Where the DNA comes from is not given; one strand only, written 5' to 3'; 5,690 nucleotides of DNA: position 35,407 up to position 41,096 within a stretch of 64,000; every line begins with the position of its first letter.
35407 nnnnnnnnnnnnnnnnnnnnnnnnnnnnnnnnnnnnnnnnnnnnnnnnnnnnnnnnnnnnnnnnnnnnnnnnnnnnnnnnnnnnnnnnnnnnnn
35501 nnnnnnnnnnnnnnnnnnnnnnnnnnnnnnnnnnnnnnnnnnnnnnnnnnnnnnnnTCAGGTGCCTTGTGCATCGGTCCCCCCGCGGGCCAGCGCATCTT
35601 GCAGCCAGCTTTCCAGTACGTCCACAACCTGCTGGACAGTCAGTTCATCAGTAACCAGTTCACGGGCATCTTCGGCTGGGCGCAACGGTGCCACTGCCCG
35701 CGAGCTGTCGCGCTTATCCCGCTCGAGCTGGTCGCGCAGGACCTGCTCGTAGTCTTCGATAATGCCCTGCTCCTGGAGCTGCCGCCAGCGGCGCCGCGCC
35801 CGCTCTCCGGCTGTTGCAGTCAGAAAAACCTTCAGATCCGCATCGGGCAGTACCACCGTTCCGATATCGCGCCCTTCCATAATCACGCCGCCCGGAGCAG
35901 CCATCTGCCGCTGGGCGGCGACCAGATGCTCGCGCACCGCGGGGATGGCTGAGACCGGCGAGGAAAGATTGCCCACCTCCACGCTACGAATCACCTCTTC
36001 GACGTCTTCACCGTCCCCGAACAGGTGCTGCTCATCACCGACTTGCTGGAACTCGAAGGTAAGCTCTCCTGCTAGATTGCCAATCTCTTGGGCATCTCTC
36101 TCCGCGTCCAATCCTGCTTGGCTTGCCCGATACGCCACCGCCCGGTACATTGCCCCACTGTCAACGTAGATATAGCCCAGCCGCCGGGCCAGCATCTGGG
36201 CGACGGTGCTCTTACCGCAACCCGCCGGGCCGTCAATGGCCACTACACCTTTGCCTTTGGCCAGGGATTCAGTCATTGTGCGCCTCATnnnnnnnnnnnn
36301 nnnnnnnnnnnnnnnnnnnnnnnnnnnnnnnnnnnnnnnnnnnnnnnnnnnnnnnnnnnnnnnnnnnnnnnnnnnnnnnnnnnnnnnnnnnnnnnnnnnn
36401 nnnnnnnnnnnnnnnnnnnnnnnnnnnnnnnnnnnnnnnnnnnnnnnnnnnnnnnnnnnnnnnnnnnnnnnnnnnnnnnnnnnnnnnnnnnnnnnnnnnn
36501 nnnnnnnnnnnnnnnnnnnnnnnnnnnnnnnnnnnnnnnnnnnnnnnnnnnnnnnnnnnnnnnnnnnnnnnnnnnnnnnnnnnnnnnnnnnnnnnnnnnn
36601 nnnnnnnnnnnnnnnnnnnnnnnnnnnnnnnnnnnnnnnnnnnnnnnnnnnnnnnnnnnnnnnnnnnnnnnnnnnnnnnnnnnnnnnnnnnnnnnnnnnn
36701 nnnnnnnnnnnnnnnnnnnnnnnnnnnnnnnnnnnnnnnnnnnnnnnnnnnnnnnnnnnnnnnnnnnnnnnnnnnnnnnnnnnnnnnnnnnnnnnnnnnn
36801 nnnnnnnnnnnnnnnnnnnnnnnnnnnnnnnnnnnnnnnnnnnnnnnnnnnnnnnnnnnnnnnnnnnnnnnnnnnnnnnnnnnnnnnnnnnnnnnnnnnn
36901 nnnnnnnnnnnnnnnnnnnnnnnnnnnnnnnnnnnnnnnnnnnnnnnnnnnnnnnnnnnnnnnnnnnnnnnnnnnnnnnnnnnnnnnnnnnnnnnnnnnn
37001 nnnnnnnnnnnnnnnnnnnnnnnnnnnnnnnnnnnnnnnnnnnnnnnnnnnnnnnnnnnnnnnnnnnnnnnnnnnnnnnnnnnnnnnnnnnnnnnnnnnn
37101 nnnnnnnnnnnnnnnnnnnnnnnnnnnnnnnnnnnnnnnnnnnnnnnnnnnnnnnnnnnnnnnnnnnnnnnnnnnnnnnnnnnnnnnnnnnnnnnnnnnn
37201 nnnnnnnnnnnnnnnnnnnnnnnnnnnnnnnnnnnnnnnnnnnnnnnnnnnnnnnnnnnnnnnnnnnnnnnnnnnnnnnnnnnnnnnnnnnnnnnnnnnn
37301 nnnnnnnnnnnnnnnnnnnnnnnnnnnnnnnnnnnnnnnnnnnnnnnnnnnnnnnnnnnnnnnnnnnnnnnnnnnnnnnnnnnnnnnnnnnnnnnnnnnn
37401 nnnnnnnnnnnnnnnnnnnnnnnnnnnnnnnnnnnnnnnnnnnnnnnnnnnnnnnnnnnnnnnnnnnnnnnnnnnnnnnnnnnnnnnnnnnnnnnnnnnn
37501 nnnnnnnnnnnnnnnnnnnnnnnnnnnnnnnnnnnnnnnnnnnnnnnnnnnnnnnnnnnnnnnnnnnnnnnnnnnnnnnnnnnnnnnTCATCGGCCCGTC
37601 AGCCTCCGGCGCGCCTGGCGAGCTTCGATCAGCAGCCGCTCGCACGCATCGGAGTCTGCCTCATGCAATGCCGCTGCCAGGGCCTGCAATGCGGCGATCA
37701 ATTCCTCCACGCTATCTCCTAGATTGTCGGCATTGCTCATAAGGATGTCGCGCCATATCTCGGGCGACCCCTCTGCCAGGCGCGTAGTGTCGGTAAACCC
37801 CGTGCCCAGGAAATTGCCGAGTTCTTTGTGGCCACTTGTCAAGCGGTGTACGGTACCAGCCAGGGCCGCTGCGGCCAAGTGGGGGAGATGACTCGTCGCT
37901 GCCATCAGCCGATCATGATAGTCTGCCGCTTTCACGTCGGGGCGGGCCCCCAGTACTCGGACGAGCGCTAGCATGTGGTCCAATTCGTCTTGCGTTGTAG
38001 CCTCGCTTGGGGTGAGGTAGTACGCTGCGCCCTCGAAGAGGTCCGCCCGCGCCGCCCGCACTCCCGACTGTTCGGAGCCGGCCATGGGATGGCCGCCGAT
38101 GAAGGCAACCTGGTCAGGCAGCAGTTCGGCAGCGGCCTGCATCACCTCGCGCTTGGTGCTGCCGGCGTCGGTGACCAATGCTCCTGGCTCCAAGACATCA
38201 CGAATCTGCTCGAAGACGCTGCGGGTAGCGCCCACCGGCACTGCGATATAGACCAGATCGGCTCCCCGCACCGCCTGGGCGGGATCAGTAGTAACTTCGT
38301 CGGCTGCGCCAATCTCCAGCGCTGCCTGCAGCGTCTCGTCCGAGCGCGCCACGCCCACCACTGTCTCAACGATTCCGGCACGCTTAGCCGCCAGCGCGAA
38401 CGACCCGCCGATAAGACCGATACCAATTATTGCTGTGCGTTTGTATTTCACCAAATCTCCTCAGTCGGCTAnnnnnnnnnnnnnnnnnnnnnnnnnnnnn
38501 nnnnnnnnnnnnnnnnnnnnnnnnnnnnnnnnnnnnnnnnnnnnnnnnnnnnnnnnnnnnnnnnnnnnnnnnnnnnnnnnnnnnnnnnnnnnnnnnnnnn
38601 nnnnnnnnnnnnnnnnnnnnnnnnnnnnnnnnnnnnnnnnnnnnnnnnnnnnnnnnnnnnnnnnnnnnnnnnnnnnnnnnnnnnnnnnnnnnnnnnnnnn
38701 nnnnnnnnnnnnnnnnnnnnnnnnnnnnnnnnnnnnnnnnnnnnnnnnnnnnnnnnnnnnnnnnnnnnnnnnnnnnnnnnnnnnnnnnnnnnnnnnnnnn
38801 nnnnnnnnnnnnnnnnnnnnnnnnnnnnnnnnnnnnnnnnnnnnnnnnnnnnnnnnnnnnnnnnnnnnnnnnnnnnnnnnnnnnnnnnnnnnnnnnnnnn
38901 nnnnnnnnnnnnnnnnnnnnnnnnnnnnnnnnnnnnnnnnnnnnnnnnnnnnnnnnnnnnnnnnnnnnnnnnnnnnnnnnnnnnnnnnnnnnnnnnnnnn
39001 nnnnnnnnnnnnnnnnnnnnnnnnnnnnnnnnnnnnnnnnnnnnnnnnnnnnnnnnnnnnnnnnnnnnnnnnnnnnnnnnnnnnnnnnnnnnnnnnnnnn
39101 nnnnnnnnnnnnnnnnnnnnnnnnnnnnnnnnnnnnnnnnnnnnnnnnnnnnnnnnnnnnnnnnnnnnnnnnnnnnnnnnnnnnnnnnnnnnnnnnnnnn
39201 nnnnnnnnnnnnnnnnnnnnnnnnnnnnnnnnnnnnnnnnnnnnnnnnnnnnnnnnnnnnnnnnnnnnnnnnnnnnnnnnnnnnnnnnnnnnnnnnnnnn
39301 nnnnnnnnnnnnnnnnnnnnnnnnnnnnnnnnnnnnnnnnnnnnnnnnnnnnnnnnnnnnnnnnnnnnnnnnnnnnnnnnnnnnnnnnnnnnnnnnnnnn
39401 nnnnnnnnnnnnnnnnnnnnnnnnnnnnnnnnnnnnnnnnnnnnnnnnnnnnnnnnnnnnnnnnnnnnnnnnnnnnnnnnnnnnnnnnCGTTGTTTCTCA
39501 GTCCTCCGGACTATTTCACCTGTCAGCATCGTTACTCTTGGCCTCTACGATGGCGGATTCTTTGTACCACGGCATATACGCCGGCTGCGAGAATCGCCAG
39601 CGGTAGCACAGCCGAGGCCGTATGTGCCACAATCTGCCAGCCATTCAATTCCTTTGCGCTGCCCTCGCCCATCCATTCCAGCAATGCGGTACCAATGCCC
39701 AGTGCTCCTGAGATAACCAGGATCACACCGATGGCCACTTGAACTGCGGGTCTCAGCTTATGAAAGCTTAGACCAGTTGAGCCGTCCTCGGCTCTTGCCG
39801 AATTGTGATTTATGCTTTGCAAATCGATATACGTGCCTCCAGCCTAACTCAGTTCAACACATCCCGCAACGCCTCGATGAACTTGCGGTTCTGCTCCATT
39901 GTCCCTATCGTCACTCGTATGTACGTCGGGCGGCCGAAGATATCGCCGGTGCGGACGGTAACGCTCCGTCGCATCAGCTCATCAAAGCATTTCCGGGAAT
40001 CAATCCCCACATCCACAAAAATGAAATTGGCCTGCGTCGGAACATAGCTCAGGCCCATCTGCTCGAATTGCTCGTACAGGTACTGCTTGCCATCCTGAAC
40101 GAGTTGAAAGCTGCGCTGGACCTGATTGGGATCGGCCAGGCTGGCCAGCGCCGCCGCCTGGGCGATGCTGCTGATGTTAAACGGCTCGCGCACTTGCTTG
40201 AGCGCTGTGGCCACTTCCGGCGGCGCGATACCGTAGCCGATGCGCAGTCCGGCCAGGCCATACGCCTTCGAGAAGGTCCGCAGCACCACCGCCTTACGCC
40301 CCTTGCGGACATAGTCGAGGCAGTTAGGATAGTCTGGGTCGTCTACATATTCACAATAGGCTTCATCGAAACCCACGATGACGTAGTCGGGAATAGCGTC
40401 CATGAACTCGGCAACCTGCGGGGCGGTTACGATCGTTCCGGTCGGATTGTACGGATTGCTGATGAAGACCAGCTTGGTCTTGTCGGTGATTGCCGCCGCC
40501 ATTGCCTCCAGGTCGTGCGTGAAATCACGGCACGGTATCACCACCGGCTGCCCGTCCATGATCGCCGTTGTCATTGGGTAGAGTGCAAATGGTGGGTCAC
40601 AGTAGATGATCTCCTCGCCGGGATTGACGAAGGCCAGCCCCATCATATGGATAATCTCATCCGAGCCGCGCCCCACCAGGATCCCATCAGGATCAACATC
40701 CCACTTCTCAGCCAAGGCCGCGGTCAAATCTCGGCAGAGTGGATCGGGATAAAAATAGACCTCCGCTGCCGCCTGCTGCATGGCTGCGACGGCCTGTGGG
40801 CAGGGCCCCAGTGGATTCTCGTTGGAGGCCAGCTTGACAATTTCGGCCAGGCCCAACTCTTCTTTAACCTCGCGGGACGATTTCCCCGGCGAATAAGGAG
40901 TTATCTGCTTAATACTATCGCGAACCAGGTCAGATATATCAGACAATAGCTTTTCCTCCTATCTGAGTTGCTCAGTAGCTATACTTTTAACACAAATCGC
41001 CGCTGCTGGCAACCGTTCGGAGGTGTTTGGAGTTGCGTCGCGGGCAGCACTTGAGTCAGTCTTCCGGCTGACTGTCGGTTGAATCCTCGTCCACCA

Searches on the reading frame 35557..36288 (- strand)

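Call 16: search_protein_families(library=pfam, proteins=[window:35557-36288:-], max_evalue=0.001)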
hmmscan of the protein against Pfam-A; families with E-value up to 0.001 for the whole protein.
window:35557-36288:- (243 aa): 11 families
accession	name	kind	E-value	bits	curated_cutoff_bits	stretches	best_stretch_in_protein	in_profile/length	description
PF02224.24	Cytidylate_kin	-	8.3e-70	235.2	26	1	16-224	1-204/211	Cytidylate kinase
PF13189.12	Cytidylate_kin2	-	3e-10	41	28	1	15-168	1-128/176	Cytidylate kinase-like family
PF13238.12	AAA_18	-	3.7e-08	34.3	29.4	1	16-177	1-118/128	AAA domain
PF13207.12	AAA_17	-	1.5e-06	28.9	27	1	20-79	2-56/136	AAA domain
PF13671.12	AAA_33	-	2.7e-05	24.9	27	1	16-67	2-53/143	AAA domain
PF00406.28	ADK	-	5.3e-05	23.8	26.8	1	20-64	3-47/151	Adenylate kinase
PF03215.21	Rad17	-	8.2e-05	23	23.8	1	9-43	40-75/186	Rad17 P-loop domain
PF13521.12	AAA_28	-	0.00012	22.8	27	1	16-44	2-29/164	AAA domain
PF13401.12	AAA_22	-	0.00029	21.6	27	1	12-47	4-33/130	AAA domain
PF00005.33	ABC_tran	-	0.00053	21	25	1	14-107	12-96/137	ABC transporter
PF01202.28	SKI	-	0.00061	20.4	22.1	0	23-45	2-24/159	Shikimate kinase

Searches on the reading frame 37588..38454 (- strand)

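Call 16: search_protein_families(library=pfam, proteins=[window:37588-38454:-], max_evalue=0.001)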
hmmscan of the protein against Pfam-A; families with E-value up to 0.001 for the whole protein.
window:37588-38454:- (288 aa): 8 families
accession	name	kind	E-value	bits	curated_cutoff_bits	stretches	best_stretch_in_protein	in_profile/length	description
PF02153.23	PDH_N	-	4.6e-39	133.8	26.5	1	19-171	1-151/154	Prephenate dehydrogenase, nucleotide-binding domain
PF20463.3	PDH_C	-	1.3e-23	83.6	22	1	178-274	3-99/102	Prephenate dehydrogenase, dimerization domain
PF03446.21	NAD_binding_2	-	4.7e-09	36.9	21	1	8-130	3-125/161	NAD binding domain of 6-phosphogluconate dehydrogenase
PF03807.23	F420_oxidored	-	9.2e-09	36.2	21.6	1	8-96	3-90/94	NADP oxidoreductase coenzyme F420-dependent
PF07991.19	KARI_N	-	7.2e-07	29.4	20.6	1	2-94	2-91/165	Acetohydroxy acid isomeroreductase, NADPH-binding domain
PF00107.32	ADH_zinc_N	-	0.00015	22.2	31.8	1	16-98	3-89/129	Zinc-binding dehydrogenase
PF01210.29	NAD_Gly3P_dh_N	-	0.00016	22.1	23.1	1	53-118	58-130/158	NAD-dependent glycerol-3-phosphate dehydrogenase N-terminus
PF02737.24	3HCDH_N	-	0.00077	19.9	22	0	54-124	69-138/180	3-hydroxyacyl-CoA dehydrogenase, NAD binding domain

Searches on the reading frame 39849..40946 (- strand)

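Call 17: search_protein_families(library=pfam, proteins=[window:39849-40946:-], max_evalue=0.001)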
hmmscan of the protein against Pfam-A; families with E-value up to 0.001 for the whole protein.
window:39849-40946:- (365 aa): 1 family
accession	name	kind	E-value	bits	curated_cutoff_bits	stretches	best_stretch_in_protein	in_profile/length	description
PF00155.27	Aminotran_1_2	-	2.1e-63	215.2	19.7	1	35-360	2-361/361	Aminotransferase class I and II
